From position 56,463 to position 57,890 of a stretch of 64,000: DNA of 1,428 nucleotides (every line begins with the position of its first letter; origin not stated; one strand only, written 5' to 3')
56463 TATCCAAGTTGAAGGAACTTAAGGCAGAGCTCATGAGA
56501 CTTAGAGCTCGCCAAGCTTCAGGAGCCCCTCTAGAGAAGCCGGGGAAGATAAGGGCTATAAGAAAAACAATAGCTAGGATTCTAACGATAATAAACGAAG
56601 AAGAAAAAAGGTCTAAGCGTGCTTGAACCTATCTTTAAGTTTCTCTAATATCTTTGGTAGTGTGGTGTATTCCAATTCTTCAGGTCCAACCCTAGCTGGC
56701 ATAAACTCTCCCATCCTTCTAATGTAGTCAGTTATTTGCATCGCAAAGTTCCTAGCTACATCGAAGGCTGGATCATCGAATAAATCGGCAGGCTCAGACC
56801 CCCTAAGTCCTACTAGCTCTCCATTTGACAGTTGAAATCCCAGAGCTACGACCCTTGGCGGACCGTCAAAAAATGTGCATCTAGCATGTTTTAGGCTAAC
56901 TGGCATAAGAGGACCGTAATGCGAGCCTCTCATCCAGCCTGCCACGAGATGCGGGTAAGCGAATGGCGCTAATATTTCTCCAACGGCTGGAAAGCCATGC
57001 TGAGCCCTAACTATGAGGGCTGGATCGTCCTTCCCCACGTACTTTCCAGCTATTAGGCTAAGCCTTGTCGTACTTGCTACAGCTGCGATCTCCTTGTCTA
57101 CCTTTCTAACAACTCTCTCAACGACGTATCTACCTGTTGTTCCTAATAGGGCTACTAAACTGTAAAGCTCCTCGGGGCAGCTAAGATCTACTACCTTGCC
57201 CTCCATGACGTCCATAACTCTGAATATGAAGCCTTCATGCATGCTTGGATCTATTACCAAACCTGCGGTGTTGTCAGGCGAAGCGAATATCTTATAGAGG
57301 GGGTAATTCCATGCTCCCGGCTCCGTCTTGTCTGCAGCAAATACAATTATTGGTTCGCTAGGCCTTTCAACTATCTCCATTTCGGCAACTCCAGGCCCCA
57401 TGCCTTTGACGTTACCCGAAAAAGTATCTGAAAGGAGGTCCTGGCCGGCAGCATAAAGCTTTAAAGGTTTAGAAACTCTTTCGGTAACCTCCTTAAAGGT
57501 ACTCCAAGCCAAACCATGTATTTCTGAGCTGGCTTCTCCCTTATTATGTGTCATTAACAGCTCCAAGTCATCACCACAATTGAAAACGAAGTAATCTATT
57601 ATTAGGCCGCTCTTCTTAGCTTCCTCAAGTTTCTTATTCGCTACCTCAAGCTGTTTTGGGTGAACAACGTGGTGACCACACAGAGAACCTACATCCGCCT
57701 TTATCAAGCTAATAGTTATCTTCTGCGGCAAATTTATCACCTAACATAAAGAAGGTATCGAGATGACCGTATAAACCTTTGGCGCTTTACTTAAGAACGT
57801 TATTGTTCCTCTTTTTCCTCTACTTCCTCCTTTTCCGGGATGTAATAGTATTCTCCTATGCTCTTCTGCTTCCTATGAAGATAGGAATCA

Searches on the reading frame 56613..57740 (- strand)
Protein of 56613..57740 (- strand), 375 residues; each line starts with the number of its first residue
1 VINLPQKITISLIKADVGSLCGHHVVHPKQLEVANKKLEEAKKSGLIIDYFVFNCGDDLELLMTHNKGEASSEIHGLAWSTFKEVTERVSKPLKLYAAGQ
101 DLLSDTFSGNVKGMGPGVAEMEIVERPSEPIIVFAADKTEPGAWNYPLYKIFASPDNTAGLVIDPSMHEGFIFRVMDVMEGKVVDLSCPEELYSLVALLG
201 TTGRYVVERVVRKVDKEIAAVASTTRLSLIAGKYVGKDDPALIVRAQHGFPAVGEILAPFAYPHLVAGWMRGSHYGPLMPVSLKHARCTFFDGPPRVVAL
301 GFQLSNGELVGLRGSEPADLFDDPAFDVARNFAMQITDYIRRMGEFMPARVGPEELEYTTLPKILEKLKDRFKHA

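Call 7: search_protein_families(library=pfam, proteins=[window:56613-57740:-])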
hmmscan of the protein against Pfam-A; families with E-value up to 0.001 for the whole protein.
window:56613-57740:- (375 aa): 1 family
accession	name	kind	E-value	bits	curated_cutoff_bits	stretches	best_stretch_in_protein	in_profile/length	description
PF01950.21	FBPase_3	-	6.1e-177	588.6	25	1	7-373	1-361/361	Fructose-1,6-bisphosphatase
